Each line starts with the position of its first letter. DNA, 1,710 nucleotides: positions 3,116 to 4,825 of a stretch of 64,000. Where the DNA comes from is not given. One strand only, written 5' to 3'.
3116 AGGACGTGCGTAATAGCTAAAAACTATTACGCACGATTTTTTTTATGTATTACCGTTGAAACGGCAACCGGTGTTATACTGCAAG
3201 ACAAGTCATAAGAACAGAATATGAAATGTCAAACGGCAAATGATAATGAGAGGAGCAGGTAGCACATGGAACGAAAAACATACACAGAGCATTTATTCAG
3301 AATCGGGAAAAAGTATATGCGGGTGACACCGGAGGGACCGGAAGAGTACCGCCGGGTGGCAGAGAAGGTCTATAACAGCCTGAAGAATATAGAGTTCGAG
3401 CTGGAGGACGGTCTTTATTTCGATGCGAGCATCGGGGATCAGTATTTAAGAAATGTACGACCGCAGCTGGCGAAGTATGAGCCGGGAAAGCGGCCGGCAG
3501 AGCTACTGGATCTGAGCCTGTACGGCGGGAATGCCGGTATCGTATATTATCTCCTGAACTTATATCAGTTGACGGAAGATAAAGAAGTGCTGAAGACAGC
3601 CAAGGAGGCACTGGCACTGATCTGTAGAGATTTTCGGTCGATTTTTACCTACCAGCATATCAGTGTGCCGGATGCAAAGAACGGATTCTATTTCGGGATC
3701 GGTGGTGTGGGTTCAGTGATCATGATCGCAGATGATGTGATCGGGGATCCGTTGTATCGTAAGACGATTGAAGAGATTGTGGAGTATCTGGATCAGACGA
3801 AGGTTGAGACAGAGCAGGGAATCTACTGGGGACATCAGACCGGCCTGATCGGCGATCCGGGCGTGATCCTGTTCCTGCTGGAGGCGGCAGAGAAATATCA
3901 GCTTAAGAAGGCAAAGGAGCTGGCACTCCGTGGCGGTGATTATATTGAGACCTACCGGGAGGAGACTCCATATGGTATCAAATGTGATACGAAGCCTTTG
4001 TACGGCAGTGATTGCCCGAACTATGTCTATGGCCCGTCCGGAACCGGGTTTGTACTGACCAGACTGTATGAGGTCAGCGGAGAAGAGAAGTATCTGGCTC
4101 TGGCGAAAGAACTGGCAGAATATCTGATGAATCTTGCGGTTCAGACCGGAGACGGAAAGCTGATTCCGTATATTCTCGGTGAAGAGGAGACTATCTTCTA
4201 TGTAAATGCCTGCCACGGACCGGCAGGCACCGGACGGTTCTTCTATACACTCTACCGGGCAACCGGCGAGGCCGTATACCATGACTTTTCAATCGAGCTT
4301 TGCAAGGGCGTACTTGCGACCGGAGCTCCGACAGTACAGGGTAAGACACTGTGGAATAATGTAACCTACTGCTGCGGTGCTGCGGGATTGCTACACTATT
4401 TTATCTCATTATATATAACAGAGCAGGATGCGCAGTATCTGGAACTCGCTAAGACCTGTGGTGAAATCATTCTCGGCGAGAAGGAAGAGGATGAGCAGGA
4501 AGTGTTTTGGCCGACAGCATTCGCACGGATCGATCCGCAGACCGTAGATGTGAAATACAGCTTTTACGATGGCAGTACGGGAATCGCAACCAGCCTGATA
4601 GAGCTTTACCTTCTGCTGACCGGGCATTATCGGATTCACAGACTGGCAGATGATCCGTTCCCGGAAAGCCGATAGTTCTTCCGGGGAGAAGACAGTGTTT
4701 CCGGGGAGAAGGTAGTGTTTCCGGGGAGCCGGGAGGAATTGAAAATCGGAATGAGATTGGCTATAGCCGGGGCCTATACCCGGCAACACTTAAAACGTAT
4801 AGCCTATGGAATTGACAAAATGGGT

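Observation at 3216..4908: Shared 25-nt leader motif links the standalone LanC-like gene to the downstream dehydrogenase-aminotransferase-ABC operon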

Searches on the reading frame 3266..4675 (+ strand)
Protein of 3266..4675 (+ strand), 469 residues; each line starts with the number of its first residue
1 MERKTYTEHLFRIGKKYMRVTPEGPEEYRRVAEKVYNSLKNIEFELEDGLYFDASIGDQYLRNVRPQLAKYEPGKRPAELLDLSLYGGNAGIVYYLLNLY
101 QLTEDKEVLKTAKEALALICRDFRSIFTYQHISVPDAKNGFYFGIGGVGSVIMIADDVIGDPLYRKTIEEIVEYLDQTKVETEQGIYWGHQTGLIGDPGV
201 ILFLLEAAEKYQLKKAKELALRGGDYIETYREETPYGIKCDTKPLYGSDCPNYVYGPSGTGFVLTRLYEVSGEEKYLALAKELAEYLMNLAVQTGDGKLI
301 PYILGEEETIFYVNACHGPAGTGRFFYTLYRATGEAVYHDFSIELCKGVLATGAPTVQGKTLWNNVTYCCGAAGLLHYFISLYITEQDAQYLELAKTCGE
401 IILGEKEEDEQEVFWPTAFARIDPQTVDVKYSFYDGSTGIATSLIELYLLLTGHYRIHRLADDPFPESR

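Call 10: search_protein_families(library=pfam, proteins=[window:3266-4675:+])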
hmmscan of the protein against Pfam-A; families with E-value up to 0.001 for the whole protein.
window:3266-4675:+ (469 aa): 3 families
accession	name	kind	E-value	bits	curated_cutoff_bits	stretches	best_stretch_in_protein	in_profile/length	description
PF05147.19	LANC_like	-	7.5e-28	97.6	23.2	1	81-447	3-337/350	Lanthionine synthetase C-like protein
PF07470.19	Glyco_hydro_88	-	3.5e-10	39.8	26.6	0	327-416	39-120/352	Glycosyl Hydrolase Family 88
PF07944.18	Beta-AFase-like_GH127_cat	-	3.2e-05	23.5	24.9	0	260-285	180-205/376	Beta-L-arabinofuranosidase, GH127 catalytic domain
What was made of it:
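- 3266..4675 (+): LanC-like gene (469 aa). Pfam LANC_like, 97.6 bits (call 10).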

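Call 11: find_homologous_proteins(query=window:3266-4675:+)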
Query window:3266-4675:+ (469 aa): 52 proteins with E <= 0.001 among 8000 candidates.
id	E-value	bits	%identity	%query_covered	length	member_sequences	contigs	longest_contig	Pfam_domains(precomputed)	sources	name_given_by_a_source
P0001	0.0e+0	1057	98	100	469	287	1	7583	PF07470.20,PF05147.20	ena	-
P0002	7.9e-280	947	87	100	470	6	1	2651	PF07470.20,PF07944.19,PF05147.20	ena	-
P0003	2.5e-249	846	76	100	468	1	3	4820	PF07470.20,PF05147.20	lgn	-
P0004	1.6e-247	840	80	100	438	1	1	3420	PF05147.20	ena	-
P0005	5.9e-217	739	66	100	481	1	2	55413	PF07470.20,PF07944.19,PF05147.20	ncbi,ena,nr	ncbi:MAG: hypothetical protein IJ061_10660 [Lachnospiraceae bacterium]|nr:hypothetical protein [Lach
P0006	4.1e-94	334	38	99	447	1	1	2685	PF07470.20,PF05147.20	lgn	-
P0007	8.2e-90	320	38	98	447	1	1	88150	PF07470.20,PF05147.20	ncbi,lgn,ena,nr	ncbi:MAG: hypothetical protein J1D87_11625 [Lachnospiraceae bacterium]|nr:hypothetical protein [Lach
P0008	8.7e-76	274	36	96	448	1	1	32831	PF07470.20,PF07944.19,PF06662.20,PF05147.20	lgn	-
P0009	1.1e-65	241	35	83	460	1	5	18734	PF05147.20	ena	-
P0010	1.9e-65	240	34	98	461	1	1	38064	PF07470.20,PF05147.20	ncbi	-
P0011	5.2e-64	235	34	83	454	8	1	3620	PF07470.20,PF07944.19,PF05147.20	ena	-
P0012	1.8e-63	233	33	95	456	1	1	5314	PF07944.19,PF05147.20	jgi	jgi:lantibiotic modifying enzyme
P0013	8.1e-60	221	34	82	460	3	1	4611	PF07470.20,PF05147.20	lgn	-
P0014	1.2e-59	221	31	99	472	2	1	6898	PF05147.20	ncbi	-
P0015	1.0e-58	218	31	87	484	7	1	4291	PF06917.20,PF07470.20,PF07944.19,PF05147.20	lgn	-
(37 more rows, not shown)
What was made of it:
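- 3266..4675 (+): Close homologues are rare and come from Lachnospiraceae (call 11).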

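Call 12: find_encoding_contigs(protein=P0005, flank=10000, max_places=3)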
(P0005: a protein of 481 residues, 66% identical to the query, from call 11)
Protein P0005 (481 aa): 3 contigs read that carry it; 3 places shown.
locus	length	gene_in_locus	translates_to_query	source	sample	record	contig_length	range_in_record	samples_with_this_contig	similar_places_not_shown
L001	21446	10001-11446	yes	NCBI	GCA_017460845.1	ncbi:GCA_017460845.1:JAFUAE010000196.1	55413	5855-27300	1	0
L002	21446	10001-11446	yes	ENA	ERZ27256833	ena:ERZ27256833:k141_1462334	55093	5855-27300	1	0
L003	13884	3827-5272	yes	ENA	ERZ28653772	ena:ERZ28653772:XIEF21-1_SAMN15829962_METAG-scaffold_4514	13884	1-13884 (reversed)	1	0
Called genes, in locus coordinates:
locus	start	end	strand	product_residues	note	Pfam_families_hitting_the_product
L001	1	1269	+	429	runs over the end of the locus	PF08245:Mur_ligase_M, PF27239:FOL3_C, PF02875:Mur_ligase_C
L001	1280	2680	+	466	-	PF07613:DUF1576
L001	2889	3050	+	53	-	PF00471:Ribosomal_L33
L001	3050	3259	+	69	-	PF00584:SecE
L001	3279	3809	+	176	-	PF02357:NusG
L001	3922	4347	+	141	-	PF03946:Ribosomal_L11_N, PF00298:Ribosomal_L11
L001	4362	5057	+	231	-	PF00687:Ribosomal_L1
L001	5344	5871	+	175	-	PF00466:Ribosomal_L10, PF27436:RL10_C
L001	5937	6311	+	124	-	PF16320:Ribosomal_L12_N, PF00542:Ribosomal_L12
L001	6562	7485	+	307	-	PF00126:HTH_1, PF03466:LysR_substrate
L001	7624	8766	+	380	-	PF01053:Cys_Met_Meta_PP, PF02347:GDC-P (weak)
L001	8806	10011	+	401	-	PF00155:Aminotran_1_2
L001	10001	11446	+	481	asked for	PF05147:LANC_like, PF07470:Glyco_hydro_88 (faint), PF07944:Beta-AFase-like_GH127_cat (faint)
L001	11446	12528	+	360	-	PF00465:Fe-ADH, PF13685:Fe-ADH_2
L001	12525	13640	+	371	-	PF00155:Aminotran_1_2, PF00266:Aminotran_5 (weak)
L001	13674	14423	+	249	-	PF02463:SMC_N (weak), PF13476:AAA_23 (weak), PF09818:ABC_ATPase (faint), PF00005:ABC_tran, PF13304:AAA_21 (weak)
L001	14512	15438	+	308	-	PF00497:SBP_bac_3, PF09084:NMT1 (weak)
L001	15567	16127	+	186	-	PF00528:BPD_transp_1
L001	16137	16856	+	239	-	PF00528:BPD_transp_1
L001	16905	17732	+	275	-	PF02540:NAD_synthase (faint), PF01171:ATP_bind_3 (weak), PF06508:QueC (faint)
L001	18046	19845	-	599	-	PF01609:DDE_Tnp_1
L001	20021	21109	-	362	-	PF01473:Choline_bind_1 (faint), PF19127:Choline_bind_3, PF19085:Choline_bind_2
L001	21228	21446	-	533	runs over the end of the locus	-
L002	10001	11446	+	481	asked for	PF05147:LANC_like, PF07470:Glyco_hydro_88 (faint), PF07944:Beta-AFase-like_GH127_cat (faint)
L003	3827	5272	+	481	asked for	PF05147:LANC_like, PF07470:Glyco_hydro_88 (faint), PF07944:Beta-AFase-like_GH127_cat (faint)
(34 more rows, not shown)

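Call 13: find_encoding_contigs(protein=P0003, flank=10000, max_places=3)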
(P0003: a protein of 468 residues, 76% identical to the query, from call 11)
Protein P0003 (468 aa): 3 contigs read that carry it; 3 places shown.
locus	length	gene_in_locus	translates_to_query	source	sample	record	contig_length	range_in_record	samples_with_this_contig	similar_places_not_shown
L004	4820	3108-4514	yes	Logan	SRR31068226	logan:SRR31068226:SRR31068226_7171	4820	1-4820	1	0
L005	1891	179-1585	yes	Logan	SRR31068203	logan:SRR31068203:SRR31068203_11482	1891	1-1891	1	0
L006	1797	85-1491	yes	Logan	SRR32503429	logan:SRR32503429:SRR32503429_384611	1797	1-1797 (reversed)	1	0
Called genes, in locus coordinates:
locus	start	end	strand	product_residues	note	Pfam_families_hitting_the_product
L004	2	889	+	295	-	?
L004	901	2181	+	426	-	PF12897:Asp_aminotransf, PF00155:Aminotran_1_2 (weak)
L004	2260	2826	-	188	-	PF04309:G3P_antiterm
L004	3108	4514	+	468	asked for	PF05147:LANC_like, PF07470:Glyco_hydro_88 (faint), PF05147:LANC_like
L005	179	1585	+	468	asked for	PF05147:LANC_like, PF07470:Glyco_hydro_88 (faint), PF05147:LANC_like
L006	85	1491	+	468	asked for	PF05147:LANC_like, PF07470:Glyco_hydro_88 (faint), PF05147:LANC_like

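Call 14: find_encoding_contigs(protein=P0002, flank=10000, max_places=3)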
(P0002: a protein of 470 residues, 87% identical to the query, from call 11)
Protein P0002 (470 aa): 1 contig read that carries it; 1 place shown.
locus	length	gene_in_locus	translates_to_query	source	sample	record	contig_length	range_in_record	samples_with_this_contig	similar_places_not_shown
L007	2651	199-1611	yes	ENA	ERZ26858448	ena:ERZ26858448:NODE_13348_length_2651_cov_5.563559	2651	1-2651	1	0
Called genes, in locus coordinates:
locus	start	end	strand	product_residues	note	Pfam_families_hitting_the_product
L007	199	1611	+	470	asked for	PF05147:LANC_like, PF07470:Glyco_hydro_88 (faint), PF07944:Beta-AFase-like_GH127_cat (faint)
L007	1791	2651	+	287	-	?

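Call 15: find_encoding_contigs(protein=P0004, flank=10000, max_places=3)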
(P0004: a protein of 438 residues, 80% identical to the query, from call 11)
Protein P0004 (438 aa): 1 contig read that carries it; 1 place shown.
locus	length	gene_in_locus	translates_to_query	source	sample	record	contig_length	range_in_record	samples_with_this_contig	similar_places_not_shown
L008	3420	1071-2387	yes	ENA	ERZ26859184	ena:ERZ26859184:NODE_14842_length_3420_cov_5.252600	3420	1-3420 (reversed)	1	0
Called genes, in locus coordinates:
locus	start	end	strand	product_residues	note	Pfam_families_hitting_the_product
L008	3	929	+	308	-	?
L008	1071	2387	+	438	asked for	PF05147:LANC_like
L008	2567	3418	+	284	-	?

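Call 23: find_encoding_contigs(protein=P0001, flank=10000, max_places=10)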
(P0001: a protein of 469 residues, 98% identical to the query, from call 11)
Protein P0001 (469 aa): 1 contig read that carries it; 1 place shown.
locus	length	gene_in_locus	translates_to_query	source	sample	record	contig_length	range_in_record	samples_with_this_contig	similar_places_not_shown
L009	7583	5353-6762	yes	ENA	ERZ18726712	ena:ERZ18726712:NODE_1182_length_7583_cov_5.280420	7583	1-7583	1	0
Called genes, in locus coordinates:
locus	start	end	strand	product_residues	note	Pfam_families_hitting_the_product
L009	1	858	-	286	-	?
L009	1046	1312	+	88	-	-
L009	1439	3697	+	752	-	-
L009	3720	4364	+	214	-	PF00702:Hydrolase, PF12710:HAD (weak), PF13419:HAD_2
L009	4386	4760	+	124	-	-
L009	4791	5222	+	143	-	PF01643:Acyl-ACP_TE (weak), PF13279:4HBT_2, PF03061:4HBT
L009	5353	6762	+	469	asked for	PF07470:Glyco_hydro_88 (faint), PF05147:LANC_like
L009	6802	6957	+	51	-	-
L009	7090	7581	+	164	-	?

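Call 24: find_encoding_contigs(protein=window:3266-4675:+, flank=10000, max_places=10)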
Protein window:3266-4675:+ (469 aa): 20 contigs read that carry it; 10 places shown.
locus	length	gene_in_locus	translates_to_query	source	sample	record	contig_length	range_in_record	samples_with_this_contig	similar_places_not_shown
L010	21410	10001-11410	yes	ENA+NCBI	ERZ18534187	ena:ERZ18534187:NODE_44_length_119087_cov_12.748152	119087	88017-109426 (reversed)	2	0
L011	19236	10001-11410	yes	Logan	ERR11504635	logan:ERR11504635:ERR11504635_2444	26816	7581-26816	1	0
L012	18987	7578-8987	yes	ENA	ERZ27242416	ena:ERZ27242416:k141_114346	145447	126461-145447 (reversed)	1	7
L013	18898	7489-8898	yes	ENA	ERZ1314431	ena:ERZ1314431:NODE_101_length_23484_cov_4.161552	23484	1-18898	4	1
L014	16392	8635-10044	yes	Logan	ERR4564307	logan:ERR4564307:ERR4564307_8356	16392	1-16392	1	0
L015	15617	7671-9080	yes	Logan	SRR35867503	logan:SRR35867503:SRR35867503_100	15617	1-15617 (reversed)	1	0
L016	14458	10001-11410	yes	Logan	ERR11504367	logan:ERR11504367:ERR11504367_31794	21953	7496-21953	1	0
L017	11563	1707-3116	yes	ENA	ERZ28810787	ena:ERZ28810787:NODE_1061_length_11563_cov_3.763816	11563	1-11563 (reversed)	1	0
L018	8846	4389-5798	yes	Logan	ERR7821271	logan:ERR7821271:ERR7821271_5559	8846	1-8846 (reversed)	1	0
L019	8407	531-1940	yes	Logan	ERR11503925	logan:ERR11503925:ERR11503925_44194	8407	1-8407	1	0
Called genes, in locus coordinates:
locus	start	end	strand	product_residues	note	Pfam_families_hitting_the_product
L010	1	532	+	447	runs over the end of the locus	PF02687:FtsX (weak)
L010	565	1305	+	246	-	PF00072:Response_reg, PF04397:LytTR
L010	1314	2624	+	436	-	PF02518:HATPase_c (weak), PF14501:HATPase_c_5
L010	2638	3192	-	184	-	-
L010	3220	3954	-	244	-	PF01553:Acyltransferase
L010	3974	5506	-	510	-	PF02446:Glyco_hydro_77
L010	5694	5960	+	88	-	-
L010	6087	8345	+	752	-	-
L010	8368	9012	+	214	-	PF00702:Hydrolase, PF12710:HAD (weak), PF13419:HAD_2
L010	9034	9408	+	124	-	-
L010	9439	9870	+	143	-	PF01643:Acyl-ACP_TE (weak), PF13279:4HBT_2, PF03061:4HBT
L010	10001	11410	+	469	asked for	PF07470:Glyco_hydro_88 (faint), PF05147:LANC_like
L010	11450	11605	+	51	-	-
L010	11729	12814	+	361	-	PF00465:Fe-ADH, PF13685:Fe-ADH_2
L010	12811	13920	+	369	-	PF00155:Aminotran_1_2, PF00266:Aminotran_5 (weak), PF01041:DegT_DnrJ_EryC1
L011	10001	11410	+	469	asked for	PF07470:Glyco_hydro_88 (faint), PF05147:LANC_like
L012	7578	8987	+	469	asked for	PF07470:Glyco_hydro_88 (faint), PF05147:LANC_like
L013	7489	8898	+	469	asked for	PF07470:Glyco_hydro_88 (faint), PF05147:LANC_like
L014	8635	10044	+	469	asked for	PF07470:Glyco_hydro_88 (faint), PF05147:LANC_like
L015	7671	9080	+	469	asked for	PF07470:Glyco_hydro_88 (faint), PF05147:LANC_like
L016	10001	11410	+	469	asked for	PF07470:Glyco_hydro_88 (faint), PF05147:LANC_like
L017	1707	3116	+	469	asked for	PF07470:Glyco_hydro_88 (faint), PF05147:LANC_like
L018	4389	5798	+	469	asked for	PF07470:Glyco_hydro_88 (faint), PF05147:LANC_like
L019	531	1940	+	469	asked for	PF07470:Glyco_hydro_88 (faint), PF05147:LANC_like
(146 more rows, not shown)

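Call 38: search_protein_families(library=ncbifam, proteins=[window:3266-4675:+], max_evalue=0.00001)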
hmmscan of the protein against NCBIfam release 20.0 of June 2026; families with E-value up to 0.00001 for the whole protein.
window:3266-4675:+ (469 aa): 3 families
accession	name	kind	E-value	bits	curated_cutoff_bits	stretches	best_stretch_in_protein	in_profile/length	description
TIGR03897.1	lanti_2_LanM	subfamily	2.3e-30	105.1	304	2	79-374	589-864/932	type 2 lanthipeptide synthetase LanM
NF038150.1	lanthi_synth_IV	equivalog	2.3e-28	99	650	2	255-444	667-840/851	class IV lanthionine synthetase LanL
NF038151.1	lanthi_synth_III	equivalog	9.9e-19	67.2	575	0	68-177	643-755/833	class III lanthionine synthetase LanKC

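Call 39: search_solved_structures(query=window:3266-4675:+, max_evalue=0.01)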
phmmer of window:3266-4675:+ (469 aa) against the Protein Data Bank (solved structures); distinct sequences matched with E-value up to 0.01: 8.
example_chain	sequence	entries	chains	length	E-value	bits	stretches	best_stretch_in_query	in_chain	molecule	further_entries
6wq1_A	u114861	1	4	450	4e-06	29.3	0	87-142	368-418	LanC-like protein 2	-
3t33_A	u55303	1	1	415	3.5e-05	26.2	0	316-407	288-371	G protein coupled receptor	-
8d0v_A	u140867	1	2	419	0.0017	20.6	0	273-396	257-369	Glutathione S-transferase LANCL1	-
8czk_A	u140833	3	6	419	0.0039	19.4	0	311-402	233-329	Glutathione S-transferase LANCL1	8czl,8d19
8sao_B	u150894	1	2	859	0.0044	19.3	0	80-118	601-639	Class III lanthionine synthetase LanKC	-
8sap_A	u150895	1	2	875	0.0048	19.1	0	80-118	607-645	Class III lanthionine synthetase LanKC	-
3e6u_A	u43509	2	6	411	0.0068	18.6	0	311-402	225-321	LanC-like protein 1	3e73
8sam_A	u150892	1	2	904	0.0068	18.6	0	80-118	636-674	Class III lanthipeptide, Class III lanthionine synthetase LanKC fusion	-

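Call 49: search_protein_families(library=pfam, proteins=[L001:16905-17732:+, L001:8806-10011:+, L004:901-2181:+], max_evalue=0.00001)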
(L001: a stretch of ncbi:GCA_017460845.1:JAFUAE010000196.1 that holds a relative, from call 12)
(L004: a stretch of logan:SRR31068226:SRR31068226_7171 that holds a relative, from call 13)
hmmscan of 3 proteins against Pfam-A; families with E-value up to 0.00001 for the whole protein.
L001:16905-17732:+ (275 aa): 1 family
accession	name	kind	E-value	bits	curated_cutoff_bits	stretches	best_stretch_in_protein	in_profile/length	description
PF06508.19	QueC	-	6.2e-06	26.3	22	0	28-86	4-61/210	Queuosine biosynthesis protein QueC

L001:8806-10011:+ (401 aa): 1 family
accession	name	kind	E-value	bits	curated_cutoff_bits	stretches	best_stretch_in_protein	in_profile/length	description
PF00155.27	Aminotran_1_2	-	1.1e-40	140.4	19.7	1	59-385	34-358/361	Aminotransferase class I and II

L004:901-2181:+ (426 aa): 2 families
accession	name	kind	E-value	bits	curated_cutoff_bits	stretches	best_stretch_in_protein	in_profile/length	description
PF12897.13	Asp_aminotransf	-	3.8e-155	517.3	27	1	7-425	1-418/421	Aspartate amino-transferase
PF00155.27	Aminotran_1_2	-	1e-06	28.6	19.7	1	63-409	29-358/361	Aminotransferase class I and II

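Call 52: find_encoding_contigs(protein=P0007, flank=8000, max_places=1)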
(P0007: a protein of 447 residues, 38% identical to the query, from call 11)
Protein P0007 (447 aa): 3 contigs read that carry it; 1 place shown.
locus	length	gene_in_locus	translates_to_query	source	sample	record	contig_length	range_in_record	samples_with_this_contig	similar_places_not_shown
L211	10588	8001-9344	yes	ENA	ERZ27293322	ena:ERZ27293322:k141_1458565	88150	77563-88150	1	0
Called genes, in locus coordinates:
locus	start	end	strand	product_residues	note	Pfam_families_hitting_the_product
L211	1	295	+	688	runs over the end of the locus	PF00128:Alpha-amylase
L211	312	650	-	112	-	PF01638:HxlR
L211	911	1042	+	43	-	PF27855:Target_ACGX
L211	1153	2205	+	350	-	PF04055:Radical_SAM, PF13186:SPASM (weak)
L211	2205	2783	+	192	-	PF14512:TM1586_NiRdase (faint), PF00881:Nitroreductase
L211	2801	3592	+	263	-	PF01661:Macro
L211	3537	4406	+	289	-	-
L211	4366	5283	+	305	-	PF07505:DUF5131, PF17338:GP88 (weak)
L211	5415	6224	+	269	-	PF01925:TauE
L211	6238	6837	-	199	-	PF14278:TetR_C_8 (faint), PF00440:TetR_N (weak)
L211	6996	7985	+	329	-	PF00291:PALP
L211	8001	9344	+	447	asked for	PF07470:Glyco_hydro_88 (faint), PF05147:LANC_like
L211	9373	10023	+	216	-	PF02525:Flavodoxin_2, PF03358:FMN_red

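Call 53: find_encoding_contigs(protein=P0008, flank=8000, max_places=1)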
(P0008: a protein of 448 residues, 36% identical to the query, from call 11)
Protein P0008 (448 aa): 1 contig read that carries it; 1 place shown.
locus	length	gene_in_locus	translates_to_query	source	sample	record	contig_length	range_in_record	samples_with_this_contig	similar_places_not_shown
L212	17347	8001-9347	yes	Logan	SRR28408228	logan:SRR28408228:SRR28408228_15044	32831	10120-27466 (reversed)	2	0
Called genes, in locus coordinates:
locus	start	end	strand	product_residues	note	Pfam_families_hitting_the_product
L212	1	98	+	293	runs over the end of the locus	PF01263:Aldose_epim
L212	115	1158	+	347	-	PF00150:Cellulase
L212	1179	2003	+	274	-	PF01261:AP_endonuc_2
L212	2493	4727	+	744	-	PF00512:HisKA, PF02518:HATPase_c, PF00072:Response_reg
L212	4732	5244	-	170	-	-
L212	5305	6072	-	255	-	PF02463:SMC_N, PF00005:ABC_tran, PF13304:AAA_21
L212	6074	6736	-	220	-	PF00528:BPD_transp_1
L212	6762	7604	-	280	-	PF00497:SBP_bac_3, PF12974:Phosphonate-bd (weak)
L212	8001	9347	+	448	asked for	PF07470:Glyco_hydro_88 (faint), PF07944:Beta-AFase-like_GH127_cat (faint), PF05147:LANC_like (weak), PF06662:C5-epim_C (faint), PF05147:LANC_like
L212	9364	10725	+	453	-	PF03553:Na_H_antiporter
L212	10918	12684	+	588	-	PF02310:B12-binding, PF04055:Radical_SAM, PF13311:DUF4080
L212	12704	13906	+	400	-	PF07690:MFS_1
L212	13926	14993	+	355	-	PF01795:Methyltransf_5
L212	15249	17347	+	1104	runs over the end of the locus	PF28553:WH_1, PF28554:DUF8437, PF00176:SNF2-rel_dom (weak), PF04851:ResIII (weak), PF28555:Helicase_dom, PF00271:Helicase_C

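Call 54: find_encoding_contigs(protein=P0010, flank=8000, max_places=1)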
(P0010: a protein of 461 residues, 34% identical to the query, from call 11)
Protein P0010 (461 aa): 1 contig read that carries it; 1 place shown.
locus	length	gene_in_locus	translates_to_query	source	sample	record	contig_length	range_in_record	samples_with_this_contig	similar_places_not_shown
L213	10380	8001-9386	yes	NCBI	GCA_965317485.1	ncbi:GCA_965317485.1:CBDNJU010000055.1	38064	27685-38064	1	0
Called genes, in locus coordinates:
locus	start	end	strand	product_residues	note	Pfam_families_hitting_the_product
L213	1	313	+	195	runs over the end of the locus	PF09605:Trep_Strep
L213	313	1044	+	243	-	PF02361:CbiQ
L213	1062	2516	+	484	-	PF03193:RsgA_GTPase (faint), PF13191:AAA_16 (faint), PF13481:AAA_25 (faint), PF13555:AAA_29 (faint), PF00005:ABC_tran, PF00005:ABC_tran, PF02463:SMC_N, PF13304:AAA_21, +6 more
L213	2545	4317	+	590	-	PF00664:ABC_membrane, PF00005:ABC_tran, PF00270:DEAD (faint)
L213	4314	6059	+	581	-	PF00664:ABC_membrane, PF00005:ABC_tran, PF02463:SMC_N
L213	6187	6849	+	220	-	-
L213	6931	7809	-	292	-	PF00126:HTH_1, PF03466:LysR_substrate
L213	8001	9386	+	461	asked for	PF05147:LANC_like, PF07470:Glyco_hydro_88 (weak)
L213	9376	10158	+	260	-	PF00106:adh_short, PF08659:KR, PF13561:adh_short_C2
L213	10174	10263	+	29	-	-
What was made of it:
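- Orthologous or homologous loci elsewhere are under dedicated regulators, namely LysR in L001 and L213 and TetR in L211 (calls 12, 52, 54), so this locus is expected to be regulated.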
